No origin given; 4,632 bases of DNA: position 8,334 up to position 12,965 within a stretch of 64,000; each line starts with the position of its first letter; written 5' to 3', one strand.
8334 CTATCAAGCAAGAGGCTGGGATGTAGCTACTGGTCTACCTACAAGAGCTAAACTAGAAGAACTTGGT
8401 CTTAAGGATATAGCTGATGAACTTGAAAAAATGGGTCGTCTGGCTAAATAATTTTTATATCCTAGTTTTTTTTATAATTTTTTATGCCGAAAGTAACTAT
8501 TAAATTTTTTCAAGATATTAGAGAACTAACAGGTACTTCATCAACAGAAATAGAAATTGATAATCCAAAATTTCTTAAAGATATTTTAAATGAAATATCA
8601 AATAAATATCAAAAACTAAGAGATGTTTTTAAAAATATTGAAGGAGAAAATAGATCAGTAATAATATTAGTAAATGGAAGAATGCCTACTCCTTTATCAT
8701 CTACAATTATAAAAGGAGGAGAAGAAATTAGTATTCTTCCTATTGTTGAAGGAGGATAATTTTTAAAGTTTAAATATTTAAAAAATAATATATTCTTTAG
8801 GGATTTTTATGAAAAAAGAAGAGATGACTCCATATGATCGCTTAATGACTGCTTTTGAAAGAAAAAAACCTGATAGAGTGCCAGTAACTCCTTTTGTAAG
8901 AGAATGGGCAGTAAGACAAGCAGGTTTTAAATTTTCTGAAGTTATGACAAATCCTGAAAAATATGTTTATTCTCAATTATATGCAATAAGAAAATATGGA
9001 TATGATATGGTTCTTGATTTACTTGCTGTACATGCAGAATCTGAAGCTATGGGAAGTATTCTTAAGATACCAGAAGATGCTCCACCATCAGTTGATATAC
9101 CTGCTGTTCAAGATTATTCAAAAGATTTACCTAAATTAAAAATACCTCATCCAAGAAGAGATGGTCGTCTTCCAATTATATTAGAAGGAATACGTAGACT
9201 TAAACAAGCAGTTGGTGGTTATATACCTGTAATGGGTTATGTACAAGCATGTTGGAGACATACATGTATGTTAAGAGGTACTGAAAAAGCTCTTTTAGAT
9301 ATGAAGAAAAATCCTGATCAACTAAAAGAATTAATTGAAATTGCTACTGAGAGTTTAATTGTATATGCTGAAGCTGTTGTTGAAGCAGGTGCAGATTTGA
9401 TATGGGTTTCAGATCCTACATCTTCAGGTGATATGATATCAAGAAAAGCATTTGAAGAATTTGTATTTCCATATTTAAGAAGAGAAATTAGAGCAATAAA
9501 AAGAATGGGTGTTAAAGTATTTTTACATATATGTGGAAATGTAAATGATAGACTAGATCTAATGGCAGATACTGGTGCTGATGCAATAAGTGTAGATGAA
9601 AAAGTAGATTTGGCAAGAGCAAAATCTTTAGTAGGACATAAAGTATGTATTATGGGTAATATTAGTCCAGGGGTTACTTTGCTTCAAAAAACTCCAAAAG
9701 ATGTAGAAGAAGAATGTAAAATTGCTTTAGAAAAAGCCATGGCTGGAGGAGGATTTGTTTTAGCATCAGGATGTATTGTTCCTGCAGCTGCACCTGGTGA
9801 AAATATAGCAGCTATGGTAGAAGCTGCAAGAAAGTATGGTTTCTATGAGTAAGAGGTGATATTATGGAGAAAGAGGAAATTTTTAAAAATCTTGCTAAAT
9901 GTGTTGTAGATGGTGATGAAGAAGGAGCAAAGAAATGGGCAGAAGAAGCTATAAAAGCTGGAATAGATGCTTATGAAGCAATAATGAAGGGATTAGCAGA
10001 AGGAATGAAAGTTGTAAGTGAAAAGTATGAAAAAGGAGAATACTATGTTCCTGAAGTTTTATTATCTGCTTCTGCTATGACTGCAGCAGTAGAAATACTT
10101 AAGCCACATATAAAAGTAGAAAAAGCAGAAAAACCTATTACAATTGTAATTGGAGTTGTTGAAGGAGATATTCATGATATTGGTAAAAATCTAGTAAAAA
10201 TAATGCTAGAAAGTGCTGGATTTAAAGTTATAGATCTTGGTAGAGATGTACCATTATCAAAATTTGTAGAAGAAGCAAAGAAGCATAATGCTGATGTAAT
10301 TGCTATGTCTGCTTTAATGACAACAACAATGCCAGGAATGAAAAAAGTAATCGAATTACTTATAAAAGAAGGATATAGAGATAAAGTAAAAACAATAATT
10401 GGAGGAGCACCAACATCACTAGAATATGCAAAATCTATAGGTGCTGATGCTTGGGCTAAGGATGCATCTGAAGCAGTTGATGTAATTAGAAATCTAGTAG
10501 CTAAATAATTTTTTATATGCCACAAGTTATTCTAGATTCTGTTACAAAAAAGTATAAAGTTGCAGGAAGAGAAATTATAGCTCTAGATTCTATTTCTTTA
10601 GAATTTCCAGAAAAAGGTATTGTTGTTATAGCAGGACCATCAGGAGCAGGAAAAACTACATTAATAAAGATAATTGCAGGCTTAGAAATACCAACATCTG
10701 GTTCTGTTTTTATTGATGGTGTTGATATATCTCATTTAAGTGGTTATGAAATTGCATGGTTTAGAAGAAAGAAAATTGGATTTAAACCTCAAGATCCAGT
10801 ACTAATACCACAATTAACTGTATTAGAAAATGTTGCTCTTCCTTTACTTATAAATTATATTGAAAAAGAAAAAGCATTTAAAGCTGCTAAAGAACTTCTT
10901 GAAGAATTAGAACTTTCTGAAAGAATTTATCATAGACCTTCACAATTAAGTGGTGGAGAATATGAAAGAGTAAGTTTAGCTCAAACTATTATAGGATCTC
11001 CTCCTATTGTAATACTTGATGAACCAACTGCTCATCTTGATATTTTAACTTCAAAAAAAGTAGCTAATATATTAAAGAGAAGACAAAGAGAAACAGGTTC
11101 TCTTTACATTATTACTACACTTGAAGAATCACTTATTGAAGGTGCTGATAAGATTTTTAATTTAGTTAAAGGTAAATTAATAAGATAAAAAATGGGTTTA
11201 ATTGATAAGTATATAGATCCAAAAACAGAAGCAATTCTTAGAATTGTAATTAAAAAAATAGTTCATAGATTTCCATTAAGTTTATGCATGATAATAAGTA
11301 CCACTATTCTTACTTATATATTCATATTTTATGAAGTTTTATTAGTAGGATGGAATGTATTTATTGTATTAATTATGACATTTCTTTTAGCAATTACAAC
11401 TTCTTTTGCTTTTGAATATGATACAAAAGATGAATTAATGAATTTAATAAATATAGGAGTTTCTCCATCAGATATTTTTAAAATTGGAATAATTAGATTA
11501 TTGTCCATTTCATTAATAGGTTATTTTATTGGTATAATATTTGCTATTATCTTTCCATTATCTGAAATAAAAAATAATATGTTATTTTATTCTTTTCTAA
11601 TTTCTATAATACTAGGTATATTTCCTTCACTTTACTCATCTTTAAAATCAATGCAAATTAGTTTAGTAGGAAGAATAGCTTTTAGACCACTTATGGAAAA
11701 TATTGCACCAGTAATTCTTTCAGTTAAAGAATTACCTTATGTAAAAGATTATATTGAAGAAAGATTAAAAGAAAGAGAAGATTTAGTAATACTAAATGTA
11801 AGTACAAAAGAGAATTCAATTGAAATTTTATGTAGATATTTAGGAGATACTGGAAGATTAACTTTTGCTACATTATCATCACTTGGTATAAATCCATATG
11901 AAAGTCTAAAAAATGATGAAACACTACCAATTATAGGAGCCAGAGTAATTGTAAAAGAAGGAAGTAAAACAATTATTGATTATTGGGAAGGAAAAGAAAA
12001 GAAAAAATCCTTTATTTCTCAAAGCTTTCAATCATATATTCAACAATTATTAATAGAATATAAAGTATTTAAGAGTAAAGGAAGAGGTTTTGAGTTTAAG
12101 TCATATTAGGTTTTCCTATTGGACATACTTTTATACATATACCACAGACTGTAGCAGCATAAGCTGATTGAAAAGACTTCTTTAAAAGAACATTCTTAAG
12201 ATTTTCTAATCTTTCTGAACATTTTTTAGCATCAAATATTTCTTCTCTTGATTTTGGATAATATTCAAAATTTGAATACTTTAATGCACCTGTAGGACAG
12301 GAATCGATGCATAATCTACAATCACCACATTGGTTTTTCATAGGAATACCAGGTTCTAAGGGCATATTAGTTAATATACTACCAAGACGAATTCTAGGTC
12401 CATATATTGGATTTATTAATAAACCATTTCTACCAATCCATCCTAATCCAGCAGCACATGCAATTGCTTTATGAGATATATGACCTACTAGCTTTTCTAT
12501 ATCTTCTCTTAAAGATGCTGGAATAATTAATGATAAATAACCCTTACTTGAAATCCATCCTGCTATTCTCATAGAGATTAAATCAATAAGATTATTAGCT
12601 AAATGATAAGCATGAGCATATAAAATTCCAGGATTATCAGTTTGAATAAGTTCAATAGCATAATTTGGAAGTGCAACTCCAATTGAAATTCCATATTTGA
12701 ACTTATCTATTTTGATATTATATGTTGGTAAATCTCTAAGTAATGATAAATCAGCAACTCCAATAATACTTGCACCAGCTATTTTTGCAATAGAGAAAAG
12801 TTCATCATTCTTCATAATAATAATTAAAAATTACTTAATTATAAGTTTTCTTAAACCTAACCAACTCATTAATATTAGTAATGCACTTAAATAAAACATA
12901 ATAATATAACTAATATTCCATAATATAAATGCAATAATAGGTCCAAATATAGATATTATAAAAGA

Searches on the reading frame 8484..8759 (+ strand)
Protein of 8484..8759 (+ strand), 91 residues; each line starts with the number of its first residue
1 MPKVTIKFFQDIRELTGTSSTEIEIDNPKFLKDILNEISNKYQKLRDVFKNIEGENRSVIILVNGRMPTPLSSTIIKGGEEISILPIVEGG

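Call 24: search_protein_families(library=pfam, proteins=[window:8484-8759:+], max_evalue=0.001)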
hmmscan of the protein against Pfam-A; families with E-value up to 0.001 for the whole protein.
window:8484-8759:+ (91 aa): 1 family
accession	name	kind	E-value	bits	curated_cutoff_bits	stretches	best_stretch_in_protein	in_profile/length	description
PF02597.26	ThiS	-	3e-12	47.3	22.5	1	6-91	1-76/76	ThiS family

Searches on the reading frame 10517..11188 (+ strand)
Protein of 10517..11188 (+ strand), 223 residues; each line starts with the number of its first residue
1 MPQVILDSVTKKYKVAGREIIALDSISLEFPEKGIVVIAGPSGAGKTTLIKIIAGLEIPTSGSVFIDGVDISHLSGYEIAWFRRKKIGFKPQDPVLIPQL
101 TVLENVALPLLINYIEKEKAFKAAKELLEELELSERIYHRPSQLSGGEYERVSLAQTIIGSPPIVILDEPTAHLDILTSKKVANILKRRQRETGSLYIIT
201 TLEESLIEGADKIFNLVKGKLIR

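Call 24: search_protein_families(library=pfam, proteins=[window:10517-11188:+], max_evalue=0.001)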
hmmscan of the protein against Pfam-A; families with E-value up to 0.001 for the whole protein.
window:10517-11188:+ (223 aa): 6 families
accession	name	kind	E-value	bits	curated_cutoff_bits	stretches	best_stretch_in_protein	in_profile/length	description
PF00005.33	ABC_tran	-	4.4e-34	118.5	25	1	23-172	1-137/137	ABC transporter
PF02463.25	SMC_N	-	2.4e-10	40.7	40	1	121-218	120-213/220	RecF/RecN/SMC N terminal domain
PF13304.12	AAA_21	-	3.4e-06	27.8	27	0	35-56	1-22/304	AAA domain, putative AbiEii toxin, Type IV TA system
PF13476.12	AAA_23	-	1.4e-05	26.3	27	1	26-53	13-39/201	AAA domain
PF03215.21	Rad17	-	0.00014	22.3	23.8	1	22-54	34-66/186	Rad17 P-loop domain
PF13555.12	AAA_29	-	0.00069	19.8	27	0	27-50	16-39/61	P-loop containing region of AAA domain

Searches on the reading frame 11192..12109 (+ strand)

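Call 24: search_protein_families(library=pfam, proteins=[window:11192-12109:+], max_evalue=0.001)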
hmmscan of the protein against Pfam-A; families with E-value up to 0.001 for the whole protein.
window:11192-12109:+ (305 aa): 0 families

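Call 74: search_protein_families(library=pfam, proteins=[window:11192-12109:+], max_evalue=5)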
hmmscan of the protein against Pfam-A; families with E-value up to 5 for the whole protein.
window:11192-12109:+ (305 aa): 3 families
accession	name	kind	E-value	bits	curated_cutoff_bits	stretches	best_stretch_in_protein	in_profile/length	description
PF20130.4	DUF6520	-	0.14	13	25.4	1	57-81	6-30/83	Family of unknown function (DUF6520)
PF02687.27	FtsX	-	0.19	12.2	25.5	1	56-150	5-97/120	FtsX-like permease C-terminal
PF14342.11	DUF4396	-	0.41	11.4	27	1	39-76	22-58/141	Domain of unknown function (DUF4396)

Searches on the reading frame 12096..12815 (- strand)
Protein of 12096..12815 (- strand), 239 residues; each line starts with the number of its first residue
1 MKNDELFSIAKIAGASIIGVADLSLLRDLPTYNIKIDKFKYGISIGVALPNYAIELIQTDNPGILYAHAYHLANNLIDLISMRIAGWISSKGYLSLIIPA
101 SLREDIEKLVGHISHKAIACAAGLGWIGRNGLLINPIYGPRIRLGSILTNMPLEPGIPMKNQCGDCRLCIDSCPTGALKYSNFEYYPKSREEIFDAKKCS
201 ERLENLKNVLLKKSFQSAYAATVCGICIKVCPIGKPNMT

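Call 31: search_protein_families(library=pfam, proteins=[window:12096-12815:-], max_evalue=0.001)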
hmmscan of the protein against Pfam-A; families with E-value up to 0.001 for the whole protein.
window:12096-12815:- (239 aa): 7 families
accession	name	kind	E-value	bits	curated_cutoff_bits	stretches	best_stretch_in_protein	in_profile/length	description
PF13484.11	Fer4_16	-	6.1e-11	43.4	30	1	162-233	1-65/66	4Fe-4S double cluster binding domain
PF12838.12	Fer4_7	-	9.9e-07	29.6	27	1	162-234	1-51/52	4Fe-4S dicluster domain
PF13183.11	Fer4_8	-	2.7e-05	25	27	1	161-234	3-67/68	4Fe-4S dicluster domain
PF00037.32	Fer4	-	4.5e-05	23.5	21.1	1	161-179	6-24/24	4Fe-4S binding domain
PF13187.11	Fer4_9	-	0.00022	21.6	27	0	162-232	1-48/52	4Fe-4S dicluster domain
PF12837.12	Fer4_6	-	0.0006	20.1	25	0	160-178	6-24/24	4Fe-4S binding domain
PF13237.11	Fer4_10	-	0.00073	19.9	25.5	0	160-199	6-42/53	4Fe-4S dicluster domain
